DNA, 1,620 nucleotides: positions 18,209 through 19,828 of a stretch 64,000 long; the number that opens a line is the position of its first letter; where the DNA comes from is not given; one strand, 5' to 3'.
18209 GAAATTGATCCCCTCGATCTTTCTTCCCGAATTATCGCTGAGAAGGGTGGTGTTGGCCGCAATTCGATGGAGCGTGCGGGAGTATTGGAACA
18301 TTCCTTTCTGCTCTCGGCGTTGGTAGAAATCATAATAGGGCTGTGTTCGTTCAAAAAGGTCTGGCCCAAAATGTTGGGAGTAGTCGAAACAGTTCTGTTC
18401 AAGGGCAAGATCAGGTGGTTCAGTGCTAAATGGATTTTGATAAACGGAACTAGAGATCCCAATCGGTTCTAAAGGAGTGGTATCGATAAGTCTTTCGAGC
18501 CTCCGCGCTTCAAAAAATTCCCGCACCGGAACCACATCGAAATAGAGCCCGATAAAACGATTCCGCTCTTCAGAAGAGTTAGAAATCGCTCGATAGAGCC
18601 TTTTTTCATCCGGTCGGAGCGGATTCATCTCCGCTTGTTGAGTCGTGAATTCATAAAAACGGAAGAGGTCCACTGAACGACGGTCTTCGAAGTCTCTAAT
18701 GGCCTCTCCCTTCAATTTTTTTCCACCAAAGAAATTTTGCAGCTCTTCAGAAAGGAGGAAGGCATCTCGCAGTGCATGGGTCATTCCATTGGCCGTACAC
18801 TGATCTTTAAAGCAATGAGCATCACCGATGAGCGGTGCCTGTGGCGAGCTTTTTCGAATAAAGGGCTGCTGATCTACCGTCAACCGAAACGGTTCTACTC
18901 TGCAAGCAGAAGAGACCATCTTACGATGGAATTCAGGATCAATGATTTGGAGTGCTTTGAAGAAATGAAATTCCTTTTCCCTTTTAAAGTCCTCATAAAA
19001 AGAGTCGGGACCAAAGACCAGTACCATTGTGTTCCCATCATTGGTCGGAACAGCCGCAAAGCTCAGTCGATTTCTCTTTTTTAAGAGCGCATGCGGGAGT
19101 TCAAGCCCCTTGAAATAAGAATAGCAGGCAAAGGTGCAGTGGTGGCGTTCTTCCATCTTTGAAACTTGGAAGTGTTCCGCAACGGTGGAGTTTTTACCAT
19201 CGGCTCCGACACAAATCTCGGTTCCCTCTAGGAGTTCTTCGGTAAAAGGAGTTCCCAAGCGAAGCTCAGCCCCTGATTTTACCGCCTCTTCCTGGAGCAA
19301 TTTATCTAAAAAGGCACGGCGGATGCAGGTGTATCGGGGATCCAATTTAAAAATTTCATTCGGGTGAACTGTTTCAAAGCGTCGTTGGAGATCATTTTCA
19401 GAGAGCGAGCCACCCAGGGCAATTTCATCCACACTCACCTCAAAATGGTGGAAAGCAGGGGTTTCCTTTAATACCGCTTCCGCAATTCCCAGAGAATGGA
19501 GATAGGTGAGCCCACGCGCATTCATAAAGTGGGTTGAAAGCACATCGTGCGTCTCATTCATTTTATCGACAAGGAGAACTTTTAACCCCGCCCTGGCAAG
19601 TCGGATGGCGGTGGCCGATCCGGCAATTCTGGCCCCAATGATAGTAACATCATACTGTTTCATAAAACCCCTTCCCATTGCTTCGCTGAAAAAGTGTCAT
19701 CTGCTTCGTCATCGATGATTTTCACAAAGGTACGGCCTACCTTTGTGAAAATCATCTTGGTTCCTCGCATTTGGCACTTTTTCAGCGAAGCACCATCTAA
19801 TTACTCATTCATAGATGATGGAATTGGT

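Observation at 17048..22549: LysR-controlled divergent locus with an FAD-oxidoreductase::alpha-oxoamine-synthase fusion, Rieske ferredoxin and PLP gamma-enzyme: candidate small-molecule/signal biosynthesis system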

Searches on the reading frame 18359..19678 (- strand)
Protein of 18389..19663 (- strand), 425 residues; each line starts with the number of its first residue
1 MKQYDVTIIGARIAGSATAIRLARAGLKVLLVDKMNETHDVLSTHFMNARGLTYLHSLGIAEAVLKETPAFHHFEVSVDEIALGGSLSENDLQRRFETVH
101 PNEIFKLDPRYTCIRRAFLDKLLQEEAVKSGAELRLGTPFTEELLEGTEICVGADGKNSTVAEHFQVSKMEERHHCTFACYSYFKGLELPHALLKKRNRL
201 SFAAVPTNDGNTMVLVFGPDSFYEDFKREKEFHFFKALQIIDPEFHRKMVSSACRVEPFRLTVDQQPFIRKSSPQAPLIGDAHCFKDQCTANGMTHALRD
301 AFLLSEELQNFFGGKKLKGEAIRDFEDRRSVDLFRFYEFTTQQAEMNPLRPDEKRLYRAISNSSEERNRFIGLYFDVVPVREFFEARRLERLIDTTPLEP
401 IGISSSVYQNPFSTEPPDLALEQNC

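Call 13: search_solved_structures(query=window:18389-19663:-, max_evalue=0.01, show_alignments=2)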
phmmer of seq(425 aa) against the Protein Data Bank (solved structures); distinct sequences matched with E-value up to 0.01: 29.
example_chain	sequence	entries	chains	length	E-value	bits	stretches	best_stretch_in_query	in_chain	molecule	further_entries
5bva_A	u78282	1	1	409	1.1e-07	34.4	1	3-337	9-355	flavin-dependent halogenase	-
5bul_A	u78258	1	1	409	1.3e-07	34.1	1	3-327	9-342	flavin-dependent halogenase triple mutant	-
4hb9_A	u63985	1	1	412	2.5e-05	26.6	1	225-329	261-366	Similarities with probable monooxygenase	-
8zop_A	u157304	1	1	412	4.4e-05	25.8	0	150-329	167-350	Halogenase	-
5buk_A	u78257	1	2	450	5.3e-05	25.5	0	3-37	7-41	FADH2-dependent halogenase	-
4cy6_A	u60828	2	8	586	7.3e-05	25.1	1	3-141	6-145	2-HYDROXYBIPHENYL-3-MONOOXYGENASE | 2-HYDROXYBIPHENYL 3-MONOOXYGENASE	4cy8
6em0_A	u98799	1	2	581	8.2e-05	24.9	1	4-141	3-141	2-hydroxybiphenyl-3-monooxygenase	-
4z2t_A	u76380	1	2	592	8.5e-05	24.9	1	3-141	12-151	2-hydroxybiphenyl-3-monooxygenase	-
5brt_A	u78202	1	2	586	8.9e-05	24.8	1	3-141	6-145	2-hydroxybiphenyl-3-monooxygenase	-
4z2u_A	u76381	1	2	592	9.2e-05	24.8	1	3-141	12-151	2-hydroxybiphenyl-3-monooxygenase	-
4z2r_A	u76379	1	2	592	9.2e-05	24.8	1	3-141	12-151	2-hydroxybiphenyl-3-monooxygenase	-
7ouj_AAA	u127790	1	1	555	0.00019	23.7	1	6-142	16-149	RubL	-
5dbj_E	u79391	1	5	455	0.0006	22.1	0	3-66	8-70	FADH2-dependent halogenase PltA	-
6c6n_A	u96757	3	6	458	0.00069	21.9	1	5-305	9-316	Squalene monooxygenase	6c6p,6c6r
3e1t_A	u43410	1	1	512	0.00083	21.6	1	277-369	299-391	Halogenase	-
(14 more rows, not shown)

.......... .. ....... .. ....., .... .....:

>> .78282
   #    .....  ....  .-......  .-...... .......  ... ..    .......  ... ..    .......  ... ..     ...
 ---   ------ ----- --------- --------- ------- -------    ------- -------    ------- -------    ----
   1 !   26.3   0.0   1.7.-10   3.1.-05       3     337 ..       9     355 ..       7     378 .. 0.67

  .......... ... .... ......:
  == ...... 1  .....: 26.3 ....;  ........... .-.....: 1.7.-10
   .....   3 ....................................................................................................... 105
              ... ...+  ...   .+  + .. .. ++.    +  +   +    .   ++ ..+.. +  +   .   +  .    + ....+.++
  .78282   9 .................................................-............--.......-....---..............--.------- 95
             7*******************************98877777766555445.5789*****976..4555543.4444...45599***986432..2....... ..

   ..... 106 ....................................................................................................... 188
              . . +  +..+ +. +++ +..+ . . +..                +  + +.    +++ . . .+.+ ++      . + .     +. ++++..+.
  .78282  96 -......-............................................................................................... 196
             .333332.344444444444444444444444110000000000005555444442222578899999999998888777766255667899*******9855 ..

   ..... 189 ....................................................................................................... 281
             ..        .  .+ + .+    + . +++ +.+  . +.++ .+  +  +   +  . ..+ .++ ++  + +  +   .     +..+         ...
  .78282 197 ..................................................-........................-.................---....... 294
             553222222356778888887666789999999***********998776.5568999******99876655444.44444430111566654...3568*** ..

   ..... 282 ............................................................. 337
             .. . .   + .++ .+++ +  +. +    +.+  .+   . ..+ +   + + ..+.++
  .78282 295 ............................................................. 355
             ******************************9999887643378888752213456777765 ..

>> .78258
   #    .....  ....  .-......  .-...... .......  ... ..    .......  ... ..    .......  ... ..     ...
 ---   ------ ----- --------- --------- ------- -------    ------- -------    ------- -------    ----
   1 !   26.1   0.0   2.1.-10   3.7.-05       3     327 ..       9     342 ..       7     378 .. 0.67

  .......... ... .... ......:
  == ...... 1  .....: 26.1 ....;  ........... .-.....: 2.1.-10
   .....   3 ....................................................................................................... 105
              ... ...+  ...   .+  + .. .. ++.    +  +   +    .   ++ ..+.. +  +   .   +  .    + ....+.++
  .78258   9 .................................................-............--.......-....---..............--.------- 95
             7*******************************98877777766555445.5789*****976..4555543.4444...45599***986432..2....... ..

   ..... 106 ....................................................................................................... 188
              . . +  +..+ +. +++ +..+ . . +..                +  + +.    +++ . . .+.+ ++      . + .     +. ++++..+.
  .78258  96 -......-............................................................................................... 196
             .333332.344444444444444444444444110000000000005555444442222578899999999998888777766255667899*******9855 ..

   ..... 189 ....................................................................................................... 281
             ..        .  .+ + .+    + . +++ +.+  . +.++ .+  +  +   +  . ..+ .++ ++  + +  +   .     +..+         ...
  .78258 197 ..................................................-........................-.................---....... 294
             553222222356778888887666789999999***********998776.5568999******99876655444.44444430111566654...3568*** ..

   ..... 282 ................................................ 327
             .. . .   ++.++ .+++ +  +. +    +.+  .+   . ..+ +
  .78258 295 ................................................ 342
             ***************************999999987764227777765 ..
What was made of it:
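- On Flavin-dependent halogenase: The position aligned to Bmp2 W-S-W-I-I-P reads L-S-F-A-A-V-P (call 13).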

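Call 26: find_homologous_proteins(query=window:18485-19663:-, max_evalue=0.00001)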
Query seq(393 aa) (393 aa): 115 proteins with E <= 0.00001 among 8000 candidates.
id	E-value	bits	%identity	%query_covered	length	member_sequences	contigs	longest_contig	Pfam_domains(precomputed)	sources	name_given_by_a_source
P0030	5.2e-73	264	39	97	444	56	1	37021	PF01266.31,PF01494.26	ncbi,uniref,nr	ncbi:NAD(P)/FAD-dependent oxidoreductase [Saccharothrix yanglingensis]|uniref:FAD-binding monooxygen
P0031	6.6e-73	264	37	98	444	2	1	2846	PF01266.31,PF00890.31,PF07992.21,PF01494.26,PF12831.14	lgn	-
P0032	7.9e-62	228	33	99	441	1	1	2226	PF01266.31,PF01494.26,PF12831.14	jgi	jgi:2-polyprenyl-6-methoxyphenol hydroxylase-like FAD-dependent oxidoreductase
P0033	9.0e-62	227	34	99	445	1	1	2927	PF01266.31,PF00890.31,PF01494.26,PF12831.14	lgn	-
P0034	3.1e-59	219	35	97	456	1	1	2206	PF01266.31,PF01494.26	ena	-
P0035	7.9e-59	218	34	99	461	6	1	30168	PF01266.31,PF01494.26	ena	-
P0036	2.3e-54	203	31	99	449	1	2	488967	PF01266.31,PF01494.26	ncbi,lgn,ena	-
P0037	2.7e-54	203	34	96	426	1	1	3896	PF01266.31,PF00890.31,PF01494.26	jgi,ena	-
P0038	1.2e-50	191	35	93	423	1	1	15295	PF01494.26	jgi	jgi:flavin-dependent dehydrogenase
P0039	2.3e-46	177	33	99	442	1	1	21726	PF01266.31,PF01494.26,PF12831.14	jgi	jgi:2-polyprenyl-6-methoxyphenol hydroxylase-like FAD-dependent oxidoreductase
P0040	1.1e-44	171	33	99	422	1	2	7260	PF01266.31,PF13450.13,PF00890.31,PF01494.26,PF12831.14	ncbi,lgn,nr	ncbi:MAG: NAD(P)/FAD-dependent oxidoreductase [Actinomycetota bacterium]|nr:NAD(P)/FAD-dependent oxi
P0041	1.3e-44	171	32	99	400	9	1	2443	PF01266.31,PF01494.26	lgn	-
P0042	5.7e-44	169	32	100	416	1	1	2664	PF01266.31,PF13450.13,PF00890.31,PF01494.26,PF12831.14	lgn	-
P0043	8.7e-44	168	33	100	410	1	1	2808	PF01266.31,PF08491.17,PF01494.26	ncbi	-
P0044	1.3e-43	168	32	99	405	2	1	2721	PF01266.31,PF00890.31,PF08491.17,PF01494.26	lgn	-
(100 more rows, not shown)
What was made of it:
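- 18479..19663 (-): N-terminal flavoprotein module (aa ~6-400). Motifs: GARIAG, D45-x-LSTHF, GADG, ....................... Includes a C-terminal helical subdomain. Stand-alone homologues at 30-39% identity cover 97-99% of it (call 26).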

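Call 27: find_encoding_contigs(protein=P0030, flank=8000, max_places=2)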
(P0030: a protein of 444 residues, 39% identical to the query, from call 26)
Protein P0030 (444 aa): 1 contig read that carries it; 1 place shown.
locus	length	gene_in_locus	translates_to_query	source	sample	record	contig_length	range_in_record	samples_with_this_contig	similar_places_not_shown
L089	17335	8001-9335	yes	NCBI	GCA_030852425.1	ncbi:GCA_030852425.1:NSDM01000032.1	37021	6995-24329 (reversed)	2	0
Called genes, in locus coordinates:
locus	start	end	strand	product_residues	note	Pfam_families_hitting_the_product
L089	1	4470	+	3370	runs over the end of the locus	PF00668:Condensation, PF00501:AMP-binding, PF13193:AMP-binding_C, PF00550:PP-binding, PF00668:Condensation, PF00501:AMP-binding, PF00550:PP-binding, PF13193:AMP-binding_C, +6 more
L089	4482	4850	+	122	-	PF07366:SnoaL (weak), PF12680:SnoaL_2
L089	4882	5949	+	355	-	PF01063:Aminotran_4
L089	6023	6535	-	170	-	PF10604:Polyketide_cyc2, PF03364:Polyketide_cyc (weak)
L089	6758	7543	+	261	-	-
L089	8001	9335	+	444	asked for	PF01266:DAO (faint), PF01494:FAD_binding_3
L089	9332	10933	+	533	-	PF00155:Aminotran_1_2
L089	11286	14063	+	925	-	PF13191:AAA_16, PF08281:Sigma70_r4_2 (faint), PF00196:GerE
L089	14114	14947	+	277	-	PF00561:Abhydrolase_1, PF12146:Hydrolase_4, PF12697:Abhydrolase_6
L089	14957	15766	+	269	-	PF12695:Abhydrolase_5 (weak), PF12697:Abhydrolase_6, PF00561:Abhydrolase_1 (weak), PF12146:Hydrolase_4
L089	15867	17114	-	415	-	PF06965:Na_H_antiport_1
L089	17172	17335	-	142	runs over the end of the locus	PF01740:STAS, PF13466:STAS_2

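Call 28: find_encoding_contigs(protein=P0035, flank=8000, max_places=2)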
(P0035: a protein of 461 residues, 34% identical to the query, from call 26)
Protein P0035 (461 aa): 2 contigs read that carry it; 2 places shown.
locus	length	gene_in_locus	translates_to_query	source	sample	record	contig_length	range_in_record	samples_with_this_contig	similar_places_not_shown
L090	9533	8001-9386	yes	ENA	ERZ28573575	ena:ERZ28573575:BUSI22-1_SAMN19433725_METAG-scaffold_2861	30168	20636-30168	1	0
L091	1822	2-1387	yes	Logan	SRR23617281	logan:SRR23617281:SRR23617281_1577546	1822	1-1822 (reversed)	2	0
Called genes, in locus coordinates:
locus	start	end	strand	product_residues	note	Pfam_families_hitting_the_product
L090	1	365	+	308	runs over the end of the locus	PF02558:ApbA, PF08546:ApbA_C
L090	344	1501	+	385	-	PF01321:Creatinase_N (weak), PF00557:Peptidase_M24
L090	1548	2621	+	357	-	PF00296:Bac_luciferase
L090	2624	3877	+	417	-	PF01546:Peptidase_M20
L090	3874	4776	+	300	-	PF01557:FAA_hydrolase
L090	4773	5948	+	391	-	PF01321:Creatinase_N, PF00557:Peptidase_M24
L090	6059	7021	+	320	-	PF00753:Lactamase_B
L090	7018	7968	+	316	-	-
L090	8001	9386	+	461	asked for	PF01494:FAD_binding_3, PF01266:DAO (weak)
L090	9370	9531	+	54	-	?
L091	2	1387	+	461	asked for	PF01494:FAD_binding_3, PF01266:DAO (weak)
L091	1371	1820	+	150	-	?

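Call 29: find_encoding_contigs(protein=P0036, flank=8000, max_places=2)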
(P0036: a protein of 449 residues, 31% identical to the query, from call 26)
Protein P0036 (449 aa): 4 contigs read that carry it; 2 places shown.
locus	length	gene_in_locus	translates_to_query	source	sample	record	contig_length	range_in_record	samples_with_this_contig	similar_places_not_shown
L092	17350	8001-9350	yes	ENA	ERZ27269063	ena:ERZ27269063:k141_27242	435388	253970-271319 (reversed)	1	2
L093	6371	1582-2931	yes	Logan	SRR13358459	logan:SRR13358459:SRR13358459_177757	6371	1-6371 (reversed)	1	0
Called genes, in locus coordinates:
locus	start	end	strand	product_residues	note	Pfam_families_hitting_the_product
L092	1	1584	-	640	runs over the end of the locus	PF22113:Mtrc-MtrF_II-IV_dom (faint)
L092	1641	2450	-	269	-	PF00753:Lactamase_B (weak), PF19583:ODP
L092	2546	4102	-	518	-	PF00501:AMP-binding, PF14535:AMP-binding_C_2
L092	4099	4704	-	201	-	PF00117:GATase, PF07722:Peptidase_C26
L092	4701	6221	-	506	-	PF04715:, PF00425:Chorismate_bind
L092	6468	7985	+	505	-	PF00282:Pyridoxal_deC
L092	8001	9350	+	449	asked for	PF01266:DAO, PF01494:FAD_binding_3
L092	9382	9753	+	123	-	-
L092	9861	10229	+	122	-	-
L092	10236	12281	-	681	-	-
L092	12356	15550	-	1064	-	PF00873:ACR_tran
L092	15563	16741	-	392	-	PF25885:HH_EMRA (weak), PF25917:BSH_RND, PF25973:BSH_CzcB, PF25994:HH_AprE (weak), PF25919:BSH_CusB (weak), PF25954:Beta-barrel_RND_2, PF25967:RND-MFP_C (weak), PF25989:YknX_C, +1 more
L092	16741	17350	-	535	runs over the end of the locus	PF02321:OEP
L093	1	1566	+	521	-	?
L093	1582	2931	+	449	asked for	PF01266:DAO, PF01494:FAD_binding_3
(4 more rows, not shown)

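Call 56: predict_structure(alignment_id=A3)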
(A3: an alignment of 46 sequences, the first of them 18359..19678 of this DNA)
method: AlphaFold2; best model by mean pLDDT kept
length: 440 residues; sequences in the alignment: 46
mean_pLDDT: 92.6   pTM: 0.92
mean pLDDT of the five models: 92.6, 92.1, 91.9, 91.6, 91.3
residues with pLDDT >= 90: 372; 70-90: 42; 50-70: 21; < 50: 5
segments of 3 or more residues with pLDDT < 50: 437-440
pLDDT, mean of each block of 10 residues (from residue 1): 71 98 99 98 79 97 98 96 95 97 97 97 97 98 95 96 97 92 95 95 97 96 96 97 98 97 91 94 97 92 98 98 97 96 95 93 95 96 96 88 79 93 63 50
secondary structure, 60 per line:
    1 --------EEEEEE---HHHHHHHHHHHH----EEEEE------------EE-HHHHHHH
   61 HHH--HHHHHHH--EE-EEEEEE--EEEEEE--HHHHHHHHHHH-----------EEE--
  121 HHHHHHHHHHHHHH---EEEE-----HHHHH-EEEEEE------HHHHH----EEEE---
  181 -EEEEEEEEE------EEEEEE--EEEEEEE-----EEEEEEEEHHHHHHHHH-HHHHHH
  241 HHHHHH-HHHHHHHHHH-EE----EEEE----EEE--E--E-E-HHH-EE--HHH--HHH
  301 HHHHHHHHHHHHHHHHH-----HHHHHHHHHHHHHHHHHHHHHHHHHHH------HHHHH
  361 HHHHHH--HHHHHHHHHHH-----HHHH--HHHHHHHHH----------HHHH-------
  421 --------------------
elements in order: E9-14 H18-29 E34-38 H54-63 H66-72 E78-83 E86-91 H94-104 E116-118 H121-134 E138-141 H147-151 E153-158 H165-169 E174-177 E182-190 E197-202 E205-211 E217-224 H225-233 H235-246 H248-257 E265-268 E273-275 H298-317 H323-349 H356-366 H369-379 H385-388 H391-399 H410-413

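Call 58: fold_search(model_id=the predicted structure, library=pdb)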
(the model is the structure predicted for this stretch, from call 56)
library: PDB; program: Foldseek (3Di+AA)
matches with E <= 10: 1847; with E <= 0.001: 737
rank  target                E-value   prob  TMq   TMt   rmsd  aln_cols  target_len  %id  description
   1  5dbj_D                1.2e-21  1.00  0.69  0.70   5.9       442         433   19  Crystal structure of halogenase PltA (released 2015-10-07)
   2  5dbj_C                2.7e-21  1.00  0.70  0.70   4.8       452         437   17  Crystal structure of halogenase PltA (released 2015-10-07)
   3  5buk_B                5.2e-21  1.00  0.71  0.73   4.5       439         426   18  Structure of flavin-dependent chlorinase Mpy16 (released 2016-03-09)
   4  7fco_A                6.8e-21  1.00  0.69  0.70   7.3       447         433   17  ChlB4 Halogenase (released 2022-03-16)
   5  5buk_A                1.2e-20  1.00  0.69  0.70   4.6       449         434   18  Structure of flavin-dependent chlorinase Mpy16 (released 2016-03-09)
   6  7fco_B                2.9e-20  1.00  0.68  0.69   6.8       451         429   16  ChlB4 Halogenase (released 2022-03-16)
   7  8zop                  5.0e-20  1.00  0.67  0.72   5.8       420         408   19  Structure of FasV in complex with FAD (released 2025-04-02)
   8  9j0h_D                6.6e-20  1.00  0.71  0.77   3.8       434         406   16  The crystal structure of styrene monooxygenase StyA from Streptomyces vilmorinianum (released 2025-03-19)
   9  8urd_C                9.1e-20  1.00  0.62  0.67  10.5       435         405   16  Bacillus niacini flavin monooxygenase with bound (2,6)DHP (released 2024-09-18)
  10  5dbj_A                9.6e-20  1.00  0.67  0.68   7.4       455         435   18  Crystal structure of halogenase PltA (released 2015-10-07)
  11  5bul                  9.6e-20  1.00  0.65  0.73   7.8       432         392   18  Structure of flavin-dependent brominase Bmp2 triple mutant Y302S F306V A345W (released 2016-03-09)
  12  5bva                  1.0e-19  1.00  0.65  0.72   5.7       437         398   17  Structure of flavin-dependent brominase Bmp2 (released 2016-03-09)
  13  8urc_A                1.1e-19  1.00  0.63  0.68  10.3       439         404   16  Bacillus niacini flavin monooxygenase (released 2024-09-18)
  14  9j0h_C                1.2e-19  1.00  0.71  0.76   3.9       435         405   17  The crystal structure of styrene monooxygenase StyA from Streptomyces vilmorinianum (released 2025-03-19)
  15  6foz_B                1.8e-19  1.00  0.62  0.63   8.0       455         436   18  The crystal structure of P.fluorescens Kynurenine 3-monooxygenase (KMO) in complex with competitive inhibitor No. 13 (released 2019-08-21)
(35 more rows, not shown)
